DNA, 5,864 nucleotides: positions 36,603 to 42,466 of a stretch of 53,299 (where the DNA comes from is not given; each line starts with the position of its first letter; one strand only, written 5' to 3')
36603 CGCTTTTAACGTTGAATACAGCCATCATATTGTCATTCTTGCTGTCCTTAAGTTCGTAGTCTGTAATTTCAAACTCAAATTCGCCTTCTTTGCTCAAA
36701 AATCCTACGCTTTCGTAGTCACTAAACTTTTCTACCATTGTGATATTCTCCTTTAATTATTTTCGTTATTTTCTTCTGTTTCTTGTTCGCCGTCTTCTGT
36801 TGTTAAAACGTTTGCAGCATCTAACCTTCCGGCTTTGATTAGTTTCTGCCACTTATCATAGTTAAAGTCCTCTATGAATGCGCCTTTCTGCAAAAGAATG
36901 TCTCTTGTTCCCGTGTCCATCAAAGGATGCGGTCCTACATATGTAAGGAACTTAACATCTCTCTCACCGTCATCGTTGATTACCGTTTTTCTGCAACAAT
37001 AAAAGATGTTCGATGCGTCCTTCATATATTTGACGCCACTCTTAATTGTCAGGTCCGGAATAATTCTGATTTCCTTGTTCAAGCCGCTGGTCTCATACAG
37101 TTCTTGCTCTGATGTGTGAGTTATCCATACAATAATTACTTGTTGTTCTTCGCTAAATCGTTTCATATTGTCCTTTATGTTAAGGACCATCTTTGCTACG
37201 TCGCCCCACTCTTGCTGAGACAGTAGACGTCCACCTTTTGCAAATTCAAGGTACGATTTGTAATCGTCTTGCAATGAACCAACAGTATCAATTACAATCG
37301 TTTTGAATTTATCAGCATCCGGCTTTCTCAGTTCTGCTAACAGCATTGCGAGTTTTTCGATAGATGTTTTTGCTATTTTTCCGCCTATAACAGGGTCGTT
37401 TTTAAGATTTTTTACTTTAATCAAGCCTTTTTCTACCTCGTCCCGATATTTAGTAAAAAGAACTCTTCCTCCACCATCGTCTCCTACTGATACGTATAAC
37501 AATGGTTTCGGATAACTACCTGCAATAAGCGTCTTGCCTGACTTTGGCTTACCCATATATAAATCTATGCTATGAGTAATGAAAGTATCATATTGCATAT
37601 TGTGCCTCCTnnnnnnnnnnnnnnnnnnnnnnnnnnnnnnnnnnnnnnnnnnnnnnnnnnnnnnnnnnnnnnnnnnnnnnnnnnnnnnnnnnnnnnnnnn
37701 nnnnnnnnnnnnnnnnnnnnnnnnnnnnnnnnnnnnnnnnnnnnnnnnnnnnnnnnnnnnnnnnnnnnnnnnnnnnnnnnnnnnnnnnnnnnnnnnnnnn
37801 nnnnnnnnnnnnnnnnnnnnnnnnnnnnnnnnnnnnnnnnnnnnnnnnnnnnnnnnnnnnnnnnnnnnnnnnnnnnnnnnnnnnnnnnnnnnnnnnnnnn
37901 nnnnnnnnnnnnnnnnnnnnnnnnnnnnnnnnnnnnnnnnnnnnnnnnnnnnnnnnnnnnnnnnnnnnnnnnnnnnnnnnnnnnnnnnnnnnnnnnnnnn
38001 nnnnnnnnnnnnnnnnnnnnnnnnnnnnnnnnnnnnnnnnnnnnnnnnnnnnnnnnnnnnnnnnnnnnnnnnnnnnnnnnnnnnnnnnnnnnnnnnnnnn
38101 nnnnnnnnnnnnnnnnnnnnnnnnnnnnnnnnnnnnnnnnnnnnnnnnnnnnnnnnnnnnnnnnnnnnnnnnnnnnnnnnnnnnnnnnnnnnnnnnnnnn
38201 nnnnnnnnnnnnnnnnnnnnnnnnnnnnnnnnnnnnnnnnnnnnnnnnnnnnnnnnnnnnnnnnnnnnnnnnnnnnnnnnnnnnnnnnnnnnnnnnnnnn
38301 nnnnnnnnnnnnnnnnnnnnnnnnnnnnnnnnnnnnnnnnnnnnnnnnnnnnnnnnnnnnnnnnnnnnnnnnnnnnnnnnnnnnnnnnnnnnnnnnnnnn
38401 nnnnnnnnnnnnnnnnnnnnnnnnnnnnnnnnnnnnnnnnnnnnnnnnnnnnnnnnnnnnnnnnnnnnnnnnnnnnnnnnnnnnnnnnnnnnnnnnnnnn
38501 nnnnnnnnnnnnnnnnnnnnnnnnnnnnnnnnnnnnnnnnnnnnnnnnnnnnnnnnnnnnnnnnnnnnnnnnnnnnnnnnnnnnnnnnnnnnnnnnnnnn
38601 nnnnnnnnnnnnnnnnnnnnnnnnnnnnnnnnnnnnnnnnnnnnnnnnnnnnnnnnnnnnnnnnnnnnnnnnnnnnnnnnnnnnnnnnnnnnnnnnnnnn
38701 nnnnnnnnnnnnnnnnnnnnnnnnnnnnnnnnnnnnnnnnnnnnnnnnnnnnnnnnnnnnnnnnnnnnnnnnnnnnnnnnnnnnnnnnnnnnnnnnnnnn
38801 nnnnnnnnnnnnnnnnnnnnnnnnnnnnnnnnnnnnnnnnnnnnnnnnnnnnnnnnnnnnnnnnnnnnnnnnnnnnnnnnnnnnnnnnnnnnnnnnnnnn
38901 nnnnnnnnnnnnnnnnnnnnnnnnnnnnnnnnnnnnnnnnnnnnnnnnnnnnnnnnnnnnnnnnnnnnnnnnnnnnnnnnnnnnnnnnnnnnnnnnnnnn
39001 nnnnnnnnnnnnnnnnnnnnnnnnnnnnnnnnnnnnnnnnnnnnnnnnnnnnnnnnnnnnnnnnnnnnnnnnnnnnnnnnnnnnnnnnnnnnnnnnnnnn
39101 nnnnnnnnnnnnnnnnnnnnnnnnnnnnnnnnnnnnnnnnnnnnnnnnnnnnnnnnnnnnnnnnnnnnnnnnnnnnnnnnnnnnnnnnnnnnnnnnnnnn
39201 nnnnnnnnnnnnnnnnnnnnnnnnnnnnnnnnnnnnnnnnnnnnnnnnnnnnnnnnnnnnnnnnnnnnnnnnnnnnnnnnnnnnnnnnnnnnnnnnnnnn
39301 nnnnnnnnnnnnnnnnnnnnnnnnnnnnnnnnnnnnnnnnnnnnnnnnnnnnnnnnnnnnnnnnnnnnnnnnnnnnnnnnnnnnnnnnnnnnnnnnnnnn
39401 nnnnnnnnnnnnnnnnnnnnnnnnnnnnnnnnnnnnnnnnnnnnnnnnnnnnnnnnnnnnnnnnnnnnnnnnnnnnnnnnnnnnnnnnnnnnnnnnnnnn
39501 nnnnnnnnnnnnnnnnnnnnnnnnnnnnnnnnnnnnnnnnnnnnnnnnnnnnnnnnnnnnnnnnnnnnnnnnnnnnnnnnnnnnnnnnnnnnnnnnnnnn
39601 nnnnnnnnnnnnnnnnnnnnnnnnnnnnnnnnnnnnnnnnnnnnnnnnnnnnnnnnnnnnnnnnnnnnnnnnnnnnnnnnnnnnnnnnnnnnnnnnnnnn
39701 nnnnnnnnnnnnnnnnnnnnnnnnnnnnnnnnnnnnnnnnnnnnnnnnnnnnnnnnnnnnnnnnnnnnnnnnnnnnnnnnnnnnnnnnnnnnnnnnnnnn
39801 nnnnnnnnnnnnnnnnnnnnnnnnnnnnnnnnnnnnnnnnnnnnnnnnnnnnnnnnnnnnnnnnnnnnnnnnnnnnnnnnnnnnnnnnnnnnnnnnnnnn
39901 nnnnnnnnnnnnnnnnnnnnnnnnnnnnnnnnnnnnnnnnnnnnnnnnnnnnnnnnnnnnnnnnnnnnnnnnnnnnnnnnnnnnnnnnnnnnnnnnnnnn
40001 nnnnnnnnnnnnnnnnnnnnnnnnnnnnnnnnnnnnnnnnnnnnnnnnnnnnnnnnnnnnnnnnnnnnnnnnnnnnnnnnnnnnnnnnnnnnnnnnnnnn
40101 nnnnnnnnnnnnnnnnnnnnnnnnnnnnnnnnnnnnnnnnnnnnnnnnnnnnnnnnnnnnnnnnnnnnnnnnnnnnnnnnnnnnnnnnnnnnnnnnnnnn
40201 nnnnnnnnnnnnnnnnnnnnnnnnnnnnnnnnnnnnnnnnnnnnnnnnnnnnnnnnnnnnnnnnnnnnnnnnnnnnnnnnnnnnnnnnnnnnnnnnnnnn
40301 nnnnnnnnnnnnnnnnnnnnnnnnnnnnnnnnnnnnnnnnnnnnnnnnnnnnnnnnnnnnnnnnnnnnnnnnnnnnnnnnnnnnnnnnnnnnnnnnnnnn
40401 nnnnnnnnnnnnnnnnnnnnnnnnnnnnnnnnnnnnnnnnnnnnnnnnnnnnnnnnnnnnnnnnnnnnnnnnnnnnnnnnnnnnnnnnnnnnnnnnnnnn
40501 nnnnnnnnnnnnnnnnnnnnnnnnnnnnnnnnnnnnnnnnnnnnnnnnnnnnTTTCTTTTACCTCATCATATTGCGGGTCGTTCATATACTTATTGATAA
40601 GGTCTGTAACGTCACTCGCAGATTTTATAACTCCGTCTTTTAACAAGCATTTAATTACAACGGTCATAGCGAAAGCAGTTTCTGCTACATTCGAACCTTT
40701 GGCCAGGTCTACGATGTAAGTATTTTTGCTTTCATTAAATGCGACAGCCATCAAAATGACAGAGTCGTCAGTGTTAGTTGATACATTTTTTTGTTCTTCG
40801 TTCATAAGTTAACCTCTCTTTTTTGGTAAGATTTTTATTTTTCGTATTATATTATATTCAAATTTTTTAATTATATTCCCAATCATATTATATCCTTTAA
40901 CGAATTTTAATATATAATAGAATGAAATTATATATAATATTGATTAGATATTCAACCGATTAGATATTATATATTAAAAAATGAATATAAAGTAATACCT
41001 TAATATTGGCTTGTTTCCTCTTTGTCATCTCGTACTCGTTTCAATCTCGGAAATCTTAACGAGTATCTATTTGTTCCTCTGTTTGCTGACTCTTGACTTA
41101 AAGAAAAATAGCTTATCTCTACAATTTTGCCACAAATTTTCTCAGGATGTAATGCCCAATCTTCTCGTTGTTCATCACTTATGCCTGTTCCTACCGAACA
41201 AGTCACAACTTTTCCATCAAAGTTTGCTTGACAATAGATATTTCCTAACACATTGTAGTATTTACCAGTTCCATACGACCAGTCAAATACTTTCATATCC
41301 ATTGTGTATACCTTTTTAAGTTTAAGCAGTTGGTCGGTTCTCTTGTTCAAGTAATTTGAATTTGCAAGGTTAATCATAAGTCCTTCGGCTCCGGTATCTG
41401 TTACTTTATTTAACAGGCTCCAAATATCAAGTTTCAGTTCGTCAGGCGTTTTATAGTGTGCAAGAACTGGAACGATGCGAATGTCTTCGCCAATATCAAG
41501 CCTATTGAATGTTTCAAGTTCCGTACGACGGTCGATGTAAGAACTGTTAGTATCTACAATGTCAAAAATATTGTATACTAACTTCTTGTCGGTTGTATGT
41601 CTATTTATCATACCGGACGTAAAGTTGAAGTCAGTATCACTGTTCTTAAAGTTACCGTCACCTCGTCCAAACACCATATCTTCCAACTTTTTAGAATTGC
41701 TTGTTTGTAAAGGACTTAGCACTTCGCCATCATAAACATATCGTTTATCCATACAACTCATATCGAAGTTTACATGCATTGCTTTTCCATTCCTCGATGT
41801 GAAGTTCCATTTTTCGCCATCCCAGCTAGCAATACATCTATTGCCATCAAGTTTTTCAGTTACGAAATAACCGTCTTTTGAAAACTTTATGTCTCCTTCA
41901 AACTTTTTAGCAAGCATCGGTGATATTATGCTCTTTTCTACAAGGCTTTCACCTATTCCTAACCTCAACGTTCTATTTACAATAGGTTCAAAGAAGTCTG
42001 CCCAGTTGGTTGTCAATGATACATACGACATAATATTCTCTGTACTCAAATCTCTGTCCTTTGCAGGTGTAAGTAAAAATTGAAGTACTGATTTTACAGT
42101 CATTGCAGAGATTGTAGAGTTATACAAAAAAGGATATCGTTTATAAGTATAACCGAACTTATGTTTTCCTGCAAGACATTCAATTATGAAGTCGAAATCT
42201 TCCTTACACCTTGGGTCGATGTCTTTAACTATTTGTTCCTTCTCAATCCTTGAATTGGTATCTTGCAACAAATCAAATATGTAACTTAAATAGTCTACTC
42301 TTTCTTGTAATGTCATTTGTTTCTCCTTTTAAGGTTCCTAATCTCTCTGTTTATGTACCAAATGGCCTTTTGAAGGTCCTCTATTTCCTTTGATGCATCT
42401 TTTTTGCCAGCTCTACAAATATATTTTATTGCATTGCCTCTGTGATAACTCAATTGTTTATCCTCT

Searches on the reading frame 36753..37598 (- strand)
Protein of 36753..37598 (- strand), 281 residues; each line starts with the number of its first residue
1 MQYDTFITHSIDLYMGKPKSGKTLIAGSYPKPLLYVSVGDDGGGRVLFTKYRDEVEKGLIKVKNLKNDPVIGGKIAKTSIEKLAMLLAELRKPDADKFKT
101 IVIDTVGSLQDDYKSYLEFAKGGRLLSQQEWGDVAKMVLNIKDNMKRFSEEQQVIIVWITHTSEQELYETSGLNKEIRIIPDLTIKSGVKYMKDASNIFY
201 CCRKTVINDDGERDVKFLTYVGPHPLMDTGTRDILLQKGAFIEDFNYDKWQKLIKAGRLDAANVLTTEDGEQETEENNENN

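Call 8: search_protein_families(library=phrogs, proteins=[window:36753-37598:-], max_evalue=0.001)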
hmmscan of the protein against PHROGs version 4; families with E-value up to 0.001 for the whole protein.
window:36753-37598:- (281 aa): 1 family
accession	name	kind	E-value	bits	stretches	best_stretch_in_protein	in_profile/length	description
phrog_124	-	DNA, RNA and nucleotide metabolism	4.7e-20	73.3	1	15-275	49-275/382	Sak4-like ssDNA annealing protein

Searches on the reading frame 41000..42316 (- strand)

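Call 8: search_protein_families(library=phrogs, proteins=[window:41000-42316:-], max_evalue=0.001)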
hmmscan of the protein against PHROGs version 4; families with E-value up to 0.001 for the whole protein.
window:41000-42316:- (438 aa): 1 family
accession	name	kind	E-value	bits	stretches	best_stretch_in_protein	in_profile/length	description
phrog_114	-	DNA, RNA and nucleotide metabolism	2.1e-65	222.5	1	13-436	94-505/634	ATP-dependent DNA ligase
